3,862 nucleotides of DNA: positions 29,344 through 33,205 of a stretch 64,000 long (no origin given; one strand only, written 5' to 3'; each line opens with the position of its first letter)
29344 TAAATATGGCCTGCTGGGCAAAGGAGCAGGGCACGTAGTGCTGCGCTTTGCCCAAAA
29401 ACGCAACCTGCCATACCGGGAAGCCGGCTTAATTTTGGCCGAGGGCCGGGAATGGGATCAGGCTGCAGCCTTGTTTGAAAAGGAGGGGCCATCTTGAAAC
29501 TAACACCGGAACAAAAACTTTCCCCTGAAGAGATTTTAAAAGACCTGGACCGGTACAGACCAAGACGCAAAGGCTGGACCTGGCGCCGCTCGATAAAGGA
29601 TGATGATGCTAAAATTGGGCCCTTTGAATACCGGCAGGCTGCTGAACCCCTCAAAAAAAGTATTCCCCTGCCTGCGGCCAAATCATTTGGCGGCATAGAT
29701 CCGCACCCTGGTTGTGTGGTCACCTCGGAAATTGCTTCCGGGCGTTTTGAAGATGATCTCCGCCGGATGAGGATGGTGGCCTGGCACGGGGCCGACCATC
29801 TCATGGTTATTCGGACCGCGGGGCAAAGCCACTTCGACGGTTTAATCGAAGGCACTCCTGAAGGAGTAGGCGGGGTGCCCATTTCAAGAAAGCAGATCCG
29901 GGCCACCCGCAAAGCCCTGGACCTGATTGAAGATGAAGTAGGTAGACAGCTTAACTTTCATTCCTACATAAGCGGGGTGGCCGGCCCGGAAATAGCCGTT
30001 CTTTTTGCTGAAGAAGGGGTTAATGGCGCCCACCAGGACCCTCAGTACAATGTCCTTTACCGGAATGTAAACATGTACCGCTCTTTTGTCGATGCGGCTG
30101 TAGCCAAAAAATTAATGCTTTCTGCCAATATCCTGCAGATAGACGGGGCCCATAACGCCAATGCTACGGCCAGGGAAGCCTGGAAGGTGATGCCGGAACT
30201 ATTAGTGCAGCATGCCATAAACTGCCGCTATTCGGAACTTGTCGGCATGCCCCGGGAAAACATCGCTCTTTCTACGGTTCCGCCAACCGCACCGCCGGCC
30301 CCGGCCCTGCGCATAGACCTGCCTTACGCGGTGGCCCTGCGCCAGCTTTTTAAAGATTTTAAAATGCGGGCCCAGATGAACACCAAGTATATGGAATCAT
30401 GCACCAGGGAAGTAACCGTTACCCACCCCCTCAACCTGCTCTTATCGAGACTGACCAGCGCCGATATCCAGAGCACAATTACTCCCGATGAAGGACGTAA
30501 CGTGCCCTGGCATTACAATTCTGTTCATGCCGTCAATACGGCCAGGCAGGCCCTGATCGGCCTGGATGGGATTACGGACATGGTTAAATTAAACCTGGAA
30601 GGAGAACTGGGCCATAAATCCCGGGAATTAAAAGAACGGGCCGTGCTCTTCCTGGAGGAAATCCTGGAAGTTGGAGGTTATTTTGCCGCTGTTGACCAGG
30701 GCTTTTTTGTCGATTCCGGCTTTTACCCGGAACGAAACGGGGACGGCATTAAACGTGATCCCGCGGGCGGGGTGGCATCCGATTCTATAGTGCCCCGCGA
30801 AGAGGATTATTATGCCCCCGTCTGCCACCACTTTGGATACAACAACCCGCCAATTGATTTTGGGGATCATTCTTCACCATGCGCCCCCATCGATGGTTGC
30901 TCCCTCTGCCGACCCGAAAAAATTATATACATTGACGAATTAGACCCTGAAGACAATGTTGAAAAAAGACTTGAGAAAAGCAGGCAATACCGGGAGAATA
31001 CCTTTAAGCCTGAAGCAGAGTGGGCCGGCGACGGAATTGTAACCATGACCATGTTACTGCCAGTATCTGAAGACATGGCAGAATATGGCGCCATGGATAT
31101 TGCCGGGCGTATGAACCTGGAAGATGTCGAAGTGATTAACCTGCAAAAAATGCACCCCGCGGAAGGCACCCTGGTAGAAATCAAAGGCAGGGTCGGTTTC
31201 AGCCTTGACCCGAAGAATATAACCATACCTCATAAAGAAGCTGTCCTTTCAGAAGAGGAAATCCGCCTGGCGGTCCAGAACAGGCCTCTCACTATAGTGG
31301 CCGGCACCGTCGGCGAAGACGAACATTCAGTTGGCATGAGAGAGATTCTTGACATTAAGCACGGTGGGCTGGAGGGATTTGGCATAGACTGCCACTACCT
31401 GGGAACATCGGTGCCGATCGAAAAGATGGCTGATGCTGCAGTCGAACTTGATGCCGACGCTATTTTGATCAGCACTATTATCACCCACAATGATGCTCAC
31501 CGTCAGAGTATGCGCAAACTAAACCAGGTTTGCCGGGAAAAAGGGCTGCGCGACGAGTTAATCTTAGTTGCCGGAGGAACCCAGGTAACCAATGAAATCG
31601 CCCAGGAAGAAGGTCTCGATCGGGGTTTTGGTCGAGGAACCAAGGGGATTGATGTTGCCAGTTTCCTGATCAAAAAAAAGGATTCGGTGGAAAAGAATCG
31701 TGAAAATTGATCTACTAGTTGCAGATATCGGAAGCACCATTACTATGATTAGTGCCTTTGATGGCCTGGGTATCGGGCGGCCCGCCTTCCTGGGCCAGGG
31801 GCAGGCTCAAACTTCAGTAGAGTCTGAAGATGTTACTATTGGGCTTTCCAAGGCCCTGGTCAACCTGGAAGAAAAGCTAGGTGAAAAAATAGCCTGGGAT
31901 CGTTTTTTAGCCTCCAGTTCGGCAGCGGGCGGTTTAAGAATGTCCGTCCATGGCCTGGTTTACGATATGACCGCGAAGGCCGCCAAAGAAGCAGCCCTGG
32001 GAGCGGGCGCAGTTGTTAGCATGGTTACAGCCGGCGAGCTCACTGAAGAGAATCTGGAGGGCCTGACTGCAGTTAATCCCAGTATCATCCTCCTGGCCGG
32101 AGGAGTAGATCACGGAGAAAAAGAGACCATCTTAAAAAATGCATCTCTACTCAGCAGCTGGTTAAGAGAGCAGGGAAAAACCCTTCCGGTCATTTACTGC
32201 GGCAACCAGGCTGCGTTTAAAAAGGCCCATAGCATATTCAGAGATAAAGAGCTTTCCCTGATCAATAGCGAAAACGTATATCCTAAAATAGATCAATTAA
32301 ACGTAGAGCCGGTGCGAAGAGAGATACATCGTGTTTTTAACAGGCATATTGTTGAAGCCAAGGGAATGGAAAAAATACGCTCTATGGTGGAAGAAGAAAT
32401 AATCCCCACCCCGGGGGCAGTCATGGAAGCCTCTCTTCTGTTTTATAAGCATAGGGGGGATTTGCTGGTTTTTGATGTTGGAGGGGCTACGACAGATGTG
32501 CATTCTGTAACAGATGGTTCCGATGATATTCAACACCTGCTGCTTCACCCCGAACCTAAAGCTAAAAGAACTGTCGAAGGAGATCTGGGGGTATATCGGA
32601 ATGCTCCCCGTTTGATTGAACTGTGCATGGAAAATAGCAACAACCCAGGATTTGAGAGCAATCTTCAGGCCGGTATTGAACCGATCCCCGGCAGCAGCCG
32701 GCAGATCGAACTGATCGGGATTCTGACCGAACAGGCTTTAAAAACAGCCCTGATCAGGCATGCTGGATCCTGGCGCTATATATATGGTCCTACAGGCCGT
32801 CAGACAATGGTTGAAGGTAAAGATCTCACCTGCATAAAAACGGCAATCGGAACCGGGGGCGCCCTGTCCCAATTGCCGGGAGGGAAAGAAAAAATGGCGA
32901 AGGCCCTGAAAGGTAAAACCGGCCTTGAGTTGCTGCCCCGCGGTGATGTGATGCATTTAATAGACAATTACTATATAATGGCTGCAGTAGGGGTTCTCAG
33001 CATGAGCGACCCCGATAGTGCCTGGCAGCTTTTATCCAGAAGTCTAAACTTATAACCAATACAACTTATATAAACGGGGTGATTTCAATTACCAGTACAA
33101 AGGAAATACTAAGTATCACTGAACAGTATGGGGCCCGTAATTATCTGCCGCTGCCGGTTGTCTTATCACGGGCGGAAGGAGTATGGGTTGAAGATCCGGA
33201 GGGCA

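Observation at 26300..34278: A complete ornithine oxidative-fermentation cluster (ord-ortA-ortB-oraS-oraE-reactivase) joined to an ornithine aminotransferase and proCBA, with no ornithine racemase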

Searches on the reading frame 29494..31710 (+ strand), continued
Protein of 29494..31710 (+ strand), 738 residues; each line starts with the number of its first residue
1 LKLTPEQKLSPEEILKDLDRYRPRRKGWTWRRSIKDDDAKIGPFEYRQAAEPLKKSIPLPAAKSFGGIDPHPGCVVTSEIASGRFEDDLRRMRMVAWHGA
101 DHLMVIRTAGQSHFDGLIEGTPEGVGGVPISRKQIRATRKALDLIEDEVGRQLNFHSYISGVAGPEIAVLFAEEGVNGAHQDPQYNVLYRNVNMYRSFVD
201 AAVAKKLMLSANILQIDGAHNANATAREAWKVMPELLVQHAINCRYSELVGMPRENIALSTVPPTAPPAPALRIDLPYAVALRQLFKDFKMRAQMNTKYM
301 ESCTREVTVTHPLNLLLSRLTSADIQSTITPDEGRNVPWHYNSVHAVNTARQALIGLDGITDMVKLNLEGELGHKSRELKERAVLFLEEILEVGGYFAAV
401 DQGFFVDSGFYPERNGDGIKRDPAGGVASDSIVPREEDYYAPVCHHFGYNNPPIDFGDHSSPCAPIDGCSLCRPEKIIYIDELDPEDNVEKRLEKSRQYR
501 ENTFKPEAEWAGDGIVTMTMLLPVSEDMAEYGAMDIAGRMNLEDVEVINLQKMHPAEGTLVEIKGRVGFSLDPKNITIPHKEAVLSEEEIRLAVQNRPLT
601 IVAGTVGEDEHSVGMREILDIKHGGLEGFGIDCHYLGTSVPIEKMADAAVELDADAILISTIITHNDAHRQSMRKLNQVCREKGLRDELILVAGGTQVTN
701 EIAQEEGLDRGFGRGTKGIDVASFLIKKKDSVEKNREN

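Call 61: find_encoding_contigs(protein=P0131, flank=8000, max_places=3)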
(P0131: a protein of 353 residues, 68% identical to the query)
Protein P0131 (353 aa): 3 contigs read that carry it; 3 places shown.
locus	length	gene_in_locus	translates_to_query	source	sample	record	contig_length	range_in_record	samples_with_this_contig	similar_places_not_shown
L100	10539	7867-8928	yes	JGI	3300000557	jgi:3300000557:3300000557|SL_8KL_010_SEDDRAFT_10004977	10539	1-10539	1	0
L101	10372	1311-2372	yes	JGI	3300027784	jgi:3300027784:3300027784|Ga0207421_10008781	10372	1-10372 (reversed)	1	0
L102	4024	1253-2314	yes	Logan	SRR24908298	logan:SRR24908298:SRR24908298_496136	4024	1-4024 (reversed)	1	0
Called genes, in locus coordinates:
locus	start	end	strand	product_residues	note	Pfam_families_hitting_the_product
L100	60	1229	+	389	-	PF14659:Phage_int_SAM_3, PF00589:Phage_integrase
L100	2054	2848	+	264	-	PF01048:PNP_UDP_1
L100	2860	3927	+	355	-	PF01008:IF-2B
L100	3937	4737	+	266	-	PF01975:SurE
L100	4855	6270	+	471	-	PF01139:RtcB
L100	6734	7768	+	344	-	-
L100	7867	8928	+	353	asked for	PF01168:Ala_racemase_N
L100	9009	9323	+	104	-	PF22010:OrtA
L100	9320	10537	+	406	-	?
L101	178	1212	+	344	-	-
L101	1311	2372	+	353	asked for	PF01168:Ala_racemase_N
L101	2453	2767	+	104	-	PF22010:OrtA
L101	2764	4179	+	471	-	PF00291:PALP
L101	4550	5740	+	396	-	PF00202:Aminotran_3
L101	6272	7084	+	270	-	PF03446:NAD_binding_2 (faint), PF03807:F420_oxidored, PF14748:P5CR_dimer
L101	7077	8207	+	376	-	PF00696:AA_kinase, PF01472:PUA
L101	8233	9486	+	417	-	PF00171:Aldedh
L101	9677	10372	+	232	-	?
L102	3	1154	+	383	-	?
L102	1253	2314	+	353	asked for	PF01168:Ala_racemase_N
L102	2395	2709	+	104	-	PF22010:OrtA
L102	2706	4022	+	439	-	?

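Call 62: find_encoding_contigs(protein=P0132, flank=8000, max_places=3)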
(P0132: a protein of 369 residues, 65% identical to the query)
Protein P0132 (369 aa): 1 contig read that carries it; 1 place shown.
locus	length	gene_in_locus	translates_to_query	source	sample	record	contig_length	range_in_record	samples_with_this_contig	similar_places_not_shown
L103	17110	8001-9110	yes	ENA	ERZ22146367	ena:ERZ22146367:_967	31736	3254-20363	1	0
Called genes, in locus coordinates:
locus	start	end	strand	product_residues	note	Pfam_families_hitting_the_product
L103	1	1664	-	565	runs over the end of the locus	PF00441:Acyl-CoA_dh_1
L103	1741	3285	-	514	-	PF00672:HAMP, PF00512:HisKA, PF02518:HATPase_c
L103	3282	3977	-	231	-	PF00072:Response_reg, PF00486:Trans_reg_C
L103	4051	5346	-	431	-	PF00535:Glycos_transf_2, PF13641:Glyco_tranf_2_3, PF13632:Glyco_trans_2_3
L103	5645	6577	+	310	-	PF02729:OTCace_N, PF00185:OTCace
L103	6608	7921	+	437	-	-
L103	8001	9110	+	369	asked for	PF01168:Ala_racemase_N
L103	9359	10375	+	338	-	PF00155:Aminotran_1_2, PF01212:Beta_elim_lyase, PF01041:DegT_DnrJ_EryC1 (faint)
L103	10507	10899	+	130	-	PF04186:FxsA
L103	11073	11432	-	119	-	PF08863:YolD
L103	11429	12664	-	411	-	PF00817:IMS, PF21999:IMS_HHH_1 (faint), PF11799:IMS_C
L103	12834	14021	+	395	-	PF02515:CoA_transf_3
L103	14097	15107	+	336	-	PF02729:OTCace_N, PF00185:OTCace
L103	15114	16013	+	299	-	PF11392:AllH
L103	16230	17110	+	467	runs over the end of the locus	PF00860:Xan_ur_permease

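Call 64: find_encoding_contigs(protein=P0137, flank=8000, max_places=2)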
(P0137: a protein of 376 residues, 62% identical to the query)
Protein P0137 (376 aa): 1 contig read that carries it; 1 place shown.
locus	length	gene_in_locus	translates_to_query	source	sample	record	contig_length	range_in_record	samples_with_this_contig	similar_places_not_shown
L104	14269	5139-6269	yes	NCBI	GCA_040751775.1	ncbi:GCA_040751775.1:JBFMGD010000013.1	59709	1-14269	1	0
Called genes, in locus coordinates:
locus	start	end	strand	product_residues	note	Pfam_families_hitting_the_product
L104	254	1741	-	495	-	PF00672:HAMP, PF00512:HisKA, PF02518:HATPase_c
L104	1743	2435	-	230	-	PF00072:Response_reg, PF00486:Trans_reg_C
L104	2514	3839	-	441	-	PF13506:Glyco_transf_21 (faint), PF00535:Glycos_transf_2, PF13641:Glyco_tranf_2_3, PF13632:Glyco_trans_2_3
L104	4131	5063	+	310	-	PF02729:OTCace_N, PF00185:OTCace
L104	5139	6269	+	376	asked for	PF01168:Ala_racemase_N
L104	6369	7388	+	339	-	PF00155:Aminotran_1_2, PF01212:Beta_elim_lyase, PF01041:DegT_DnrJ_EryC1 (faint), PF00266:Aminotran_5 (faint)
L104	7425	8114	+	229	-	PF10646:Germane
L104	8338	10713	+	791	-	PF02901:PFL-like, PF01228:Gly_radical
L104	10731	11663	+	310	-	PF13353:Fer4_12 (faint), PF12838:Fer4_7 (faint), PF12797:Fer4_2 (weak), PF12837:Fer4_6 (weak), PF13237:Fer4_10 (weak), PF00037:Fer4 (weak), PF13187:Fer4_9 (weak), PF04055:Radical_SAM, +1 more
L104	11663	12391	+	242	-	PF01243:PNPOx_N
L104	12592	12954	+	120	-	PF21349:RUBY_RBDX, PF23458:DUF7130 (weak)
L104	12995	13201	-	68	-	PF13560:HTH_31 (weak), PF01381:HTH_3, PF13443:HTH_26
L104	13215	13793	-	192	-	PF11188:DUF2975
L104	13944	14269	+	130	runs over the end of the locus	PF04186:FxsA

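Call 65: find_encoding_contigs(protein=P0139, flank=8000, max_places=2)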
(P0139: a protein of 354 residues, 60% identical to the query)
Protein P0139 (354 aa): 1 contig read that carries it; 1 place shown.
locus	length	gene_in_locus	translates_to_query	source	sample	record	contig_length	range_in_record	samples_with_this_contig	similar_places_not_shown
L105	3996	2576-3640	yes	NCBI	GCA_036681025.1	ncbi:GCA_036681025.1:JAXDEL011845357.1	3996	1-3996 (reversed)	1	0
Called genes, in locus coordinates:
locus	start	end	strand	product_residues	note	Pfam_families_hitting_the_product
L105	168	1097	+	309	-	PF02729:OTCace_N, PF00185:OTCace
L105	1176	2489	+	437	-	-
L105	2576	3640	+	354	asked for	PF01168:Ala_racemase_N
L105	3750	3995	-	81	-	?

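Call 67: search_protein_families(library=ncbifam, proteins=[L105:1176-2489:+, L101:178-1212:+, L104:6369-7388:+, L104:8338-10713:+, L105:2576-3640:+, L088:5628-6773:+, L089:5731-6795:+], max_evalue=1e-10)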
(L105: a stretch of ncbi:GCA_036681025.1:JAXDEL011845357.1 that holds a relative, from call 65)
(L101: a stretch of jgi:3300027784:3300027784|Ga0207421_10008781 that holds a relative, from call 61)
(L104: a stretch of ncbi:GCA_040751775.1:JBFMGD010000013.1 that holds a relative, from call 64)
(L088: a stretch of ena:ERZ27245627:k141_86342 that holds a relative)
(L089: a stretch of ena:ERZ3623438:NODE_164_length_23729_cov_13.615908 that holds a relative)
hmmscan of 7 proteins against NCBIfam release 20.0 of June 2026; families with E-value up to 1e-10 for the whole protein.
L105:1176-2489:+ (437 aa): 0 families

L101:178-1212:+ (344 aa): 0 families

L104:6369-7388:+ (339 aa): 2 families
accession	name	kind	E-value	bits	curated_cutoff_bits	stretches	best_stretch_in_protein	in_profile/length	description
NF041359.1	GntG_guanitoxin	subfamily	3.6e-133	444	230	1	1-335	5-342/343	GntG family PLP-dependent aldolase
NF007825.0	PRK10534.1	equivalog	2.3e-99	332.6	312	1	1-338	1-331/333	low-specificity L-threonine aldolase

L104:8338-10713:+ (791 aa): 10 families
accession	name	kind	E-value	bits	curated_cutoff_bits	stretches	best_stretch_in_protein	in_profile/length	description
TIGR01774.1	PFL2-3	subfamily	3.5e-147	491.9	678.2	1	159-790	153-785/786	formate C-acetyltransferase/glycerol dehydratase family glycyl radical enzyme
NF043068.1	glycl_HYPD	equivalog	2.8e-127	425.8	1100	1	161-789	153-782/784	trans-4-hydroxy-L-proline dehydratase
NF048011.1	SfplDhtHpsGDes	equivalog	2.8e-123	412.9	1000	1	165-790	187-820/821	(2S)-3-sulfopropanediol dehydratase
TIGR04394.1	choline_CutC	equivalog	5.2e-110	369.2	1050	1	166-787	162-784/789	choline trimethylamine-lyase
NF048009.1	SfplDhtHpfGKleb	equivalog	7e-107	358.5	1000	1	161-787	182-820/824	(2S)-3-sulfopropanediol dehydratase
NF007437.0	PRK09983.1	equivalog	4.9e-101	339.1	1109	1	161-790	154-764/765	formate C-acetyltransferase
NF033718.1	indole_decarb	equivalog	2.9e-74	250.7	1100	1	158-787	211-864/868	indoleacetate decarboxylase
NF033715.1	glycyl_HPDL_Lrg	equivalog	3.1e-63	213.9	1150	1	213-787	286-897/901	4-hydroxyphenylacetate decarboxylase large subunit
TIGR01255.1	pyr_form_ly_1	equivalog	5.2e-33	114.5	994.2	1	231-789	210-741/744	formate C-acetyltransferase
NF038360.1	rad_fix_GrcA3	exception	1.4e-13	50.7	158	1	717-789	3-75/78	autonomous glycyl radical cofactor GrcA3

L105:2576-3640:+ (354 aa): 1 family
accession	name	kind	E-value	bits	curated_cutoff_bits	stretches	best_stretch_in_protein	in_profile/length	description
NF040742.1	racem_Orr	exception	2.4e-125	418.2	480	1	2-352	1-351/351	ornithine racemase Orr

L088:5628-6773:+ (381 aa): 9 families
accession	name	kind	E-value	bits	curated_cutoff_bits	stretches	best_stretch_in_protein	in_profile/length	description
TIGR00492.1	alr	equivalog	4.3e-120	401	168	1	8-375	1-367/369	alanine racemase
NF033131.1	vanT-G-Cterm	exception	5.7e-109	364.3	460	1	10-374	3-367/368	serine racemase VanT catalytic subunit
NF008897.0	PRK11930.1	equivalog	1.7e-105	353.8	804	1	13-376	463-820/822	bifunctional UDP-N-acetylmuramoyl-tripeptide:D-alanyl-D-alanine ligase/alanine racemase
NF033132.1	vanT-CELN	equivalog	5.1e-69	233.4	900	1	13-371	343-693/697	membrane-bound serine racemase VanT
NF002970.2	PRK03646.1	exception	1.2e-64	218.6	600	1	7-372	2-352/356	catabolic alanine racemase DadX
NF009879.0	PRK13340.1-4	subfamily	7.8e-60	202.8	434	1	10-376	42-405/406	alanine racemase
NF000792.0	PRK00053.2-3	equivalog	1.2e-55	189.2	384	1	12-376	6-359/360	alanine racemase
NF000791.0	PRK00053.2-2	equivalog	2.4e-49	168.4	218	1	18-373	10-337/340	alanine racemase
NF033133.1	vanT-L-cat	exception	2e-48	165.5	750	1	11-334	9-331/366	serine racemase VanT-L catalytic subunit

L089:5731-6795:+ (354 aa): 1 family
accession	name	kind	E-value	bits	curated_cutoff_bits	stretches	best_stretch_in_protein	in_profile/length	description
NF040742.1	racem_Orr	exception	2.5e-121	405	480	1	2-350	1-350/351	ornithine racemase Orr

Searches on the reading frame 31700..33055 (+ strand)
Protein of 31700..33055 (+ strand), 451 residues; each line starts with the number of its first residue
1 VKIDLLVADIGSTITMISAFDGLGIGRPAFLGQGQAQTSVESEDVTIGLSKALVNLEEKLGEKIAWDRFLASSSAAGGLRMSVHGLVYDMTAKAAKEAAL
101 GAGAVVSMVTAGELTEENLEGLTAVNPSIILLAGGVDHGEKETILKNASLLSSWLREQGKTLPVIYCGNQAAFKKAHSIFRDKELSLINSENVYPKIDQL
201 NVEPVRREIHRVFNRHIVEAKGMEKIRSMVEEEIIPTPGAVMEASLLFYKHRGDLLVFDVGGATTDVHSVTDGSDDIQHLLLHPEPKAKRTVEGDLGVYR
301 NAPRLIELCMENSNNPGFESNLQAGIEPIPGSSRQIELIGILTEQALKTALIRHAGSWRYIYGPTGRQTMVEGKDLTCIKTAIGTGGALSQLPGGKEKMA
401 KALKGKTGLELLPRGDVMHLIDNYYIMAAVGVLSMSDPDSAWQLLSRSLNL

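Call 4: search_protein_families(library=ncbifam, proteins=[window:31700-33055:+])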
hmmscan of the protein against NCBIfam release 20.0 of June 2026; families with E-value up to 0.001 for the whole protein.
window:31700-33055:+ (451 aa): 3 families
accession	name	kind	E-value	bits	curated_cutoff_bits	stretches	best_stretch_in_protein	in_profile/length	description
NF040744.1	ornith_Or-4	equivalog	1.8e-179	597.1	600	1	3-449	1-447/448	GlmL-related ornithine degradation protein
NF040745.1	accessory_GlmL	equivalog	1.8e-111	373.2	475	1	6-449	2-457/459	methylaspartate mutase accessory protein GlmL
TIGR01319.1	glmL_fam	subfamily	2.8e-75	253.9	204.05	1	9-446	2-452/456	GlmL family protein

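Call 5: search_protein_families(library=pfam, proteins=[window:31700-33055:+])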
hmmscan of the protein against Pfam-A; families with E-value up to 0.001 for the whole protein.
window:31700-33055:+ (451 aa): 1 family
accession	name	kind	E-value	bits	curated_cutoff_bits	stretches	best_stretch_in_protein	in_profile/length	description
PF13941.12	MutL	-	1.9e-146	488.8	27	1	6-448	2-449/450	MutL protein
